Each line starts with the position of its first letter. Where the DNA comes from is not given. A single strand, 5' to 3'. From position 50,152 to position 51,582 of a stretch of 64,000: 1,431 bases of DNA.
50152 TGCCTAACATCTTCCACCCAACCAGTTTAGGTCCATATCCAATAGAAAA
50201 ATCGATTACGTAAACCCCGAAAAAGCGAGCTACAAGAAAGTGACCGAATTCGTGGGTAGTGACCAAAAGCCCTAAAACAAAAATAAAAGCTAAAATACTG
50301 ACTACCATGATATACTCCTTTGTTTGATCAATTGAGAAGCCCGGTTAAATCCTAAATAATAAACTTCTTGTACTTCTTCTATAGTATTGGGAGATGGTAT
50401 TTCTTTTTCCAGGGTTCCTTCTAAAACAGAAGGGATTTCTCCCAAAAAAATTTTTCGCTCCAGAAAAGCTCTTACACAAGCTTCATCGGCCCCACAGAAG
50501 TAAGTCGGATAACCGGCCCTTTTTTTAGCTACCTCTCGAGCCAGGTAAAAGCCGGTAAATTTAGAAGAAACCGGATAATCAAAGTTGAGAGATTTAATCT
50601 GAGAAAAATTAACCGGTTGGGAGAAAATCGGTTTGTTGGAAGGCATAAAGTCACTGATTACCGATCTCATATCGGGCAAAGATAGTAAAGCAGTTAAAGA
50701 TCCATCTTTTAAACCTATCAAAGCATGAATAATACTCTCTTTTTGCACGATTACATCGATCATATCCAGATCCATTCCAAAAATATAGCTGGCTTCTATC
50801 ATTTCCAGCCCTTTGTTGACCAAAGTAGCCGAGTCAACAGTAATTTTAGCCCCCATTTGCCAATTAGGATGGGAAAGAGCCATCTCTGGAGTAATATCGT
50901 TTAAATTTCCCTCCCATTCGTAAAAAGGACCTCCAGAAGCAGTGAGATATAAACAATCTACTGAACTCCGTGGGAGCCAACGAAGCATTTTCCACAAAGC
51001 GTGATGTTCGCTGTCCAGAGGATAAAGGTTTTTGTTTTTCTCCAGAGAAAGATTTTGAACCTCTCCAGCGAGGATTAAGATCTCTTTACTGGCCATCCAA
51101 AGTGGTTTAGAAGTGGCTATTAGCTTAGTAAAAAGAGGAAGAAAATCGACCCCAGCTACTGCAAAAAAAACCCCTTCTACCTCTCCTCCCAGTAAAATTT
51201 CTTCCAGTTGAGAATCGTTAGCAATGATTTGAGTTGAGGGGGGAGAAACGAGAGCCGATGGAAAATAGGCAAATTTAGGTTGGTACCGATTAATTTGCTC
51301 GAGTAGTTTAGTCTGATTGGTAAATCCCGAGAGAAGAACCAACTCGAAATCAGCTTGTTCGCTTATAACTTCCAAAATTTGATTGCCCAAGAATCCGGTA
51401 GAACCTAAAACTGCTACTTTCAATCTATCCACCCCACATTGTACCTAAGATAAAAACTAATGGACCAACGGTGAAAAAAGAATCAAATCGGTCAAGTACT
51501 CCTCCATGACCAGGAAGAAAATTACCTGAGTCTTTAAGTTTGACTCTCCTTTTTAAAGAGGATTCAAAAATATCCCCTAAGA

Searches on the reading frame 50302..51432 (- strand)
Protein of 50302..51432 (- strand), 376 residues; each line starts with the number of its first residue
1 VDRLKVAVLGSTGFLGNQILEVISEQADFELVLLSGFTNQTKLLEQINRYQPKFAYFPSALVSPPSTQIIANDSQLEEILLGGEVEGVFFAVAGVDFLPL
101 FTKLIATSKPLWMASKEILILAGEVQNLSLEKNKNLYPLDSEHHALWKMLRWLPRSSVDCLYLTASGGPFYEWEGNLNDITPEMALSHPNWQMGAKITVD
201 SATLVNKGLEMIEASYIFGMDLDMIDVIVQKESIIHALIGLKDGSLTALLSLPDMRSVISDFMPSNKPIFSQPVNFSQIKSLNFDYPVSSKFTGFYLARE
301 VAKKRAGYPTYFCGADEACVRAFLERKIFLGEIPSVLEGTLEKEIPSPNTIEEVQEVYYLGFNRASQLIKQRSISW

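Call 27: search_protein_families(library=pfam, proteins=[window:50302-51432:-], max_evalue=0.00001)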
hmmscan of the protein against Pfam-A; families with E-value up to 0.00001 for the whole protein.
window:50302-51432:- (376 aa): 3 families
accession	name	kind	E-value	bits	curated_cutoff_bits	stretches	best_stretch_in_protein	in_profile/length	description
PF08436.17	DXP_redisom_C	-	2.2e-32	111.5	26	1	136-218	1-84/84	1-deoxy-D-xylulose 5-phosphate reductoisomerase C-terminal domain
PF13288.12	DXPR_C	-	2.2e-17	63.8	27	1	250-357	1-108/115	DXP reductoisomerase C-terminal domain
PF02670.22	DXP_reductoisom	-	6.6e-13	49.9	21.7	1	6-123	1-129/129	1-deoxy-D-xylulose 5-phosphate reductoisomerase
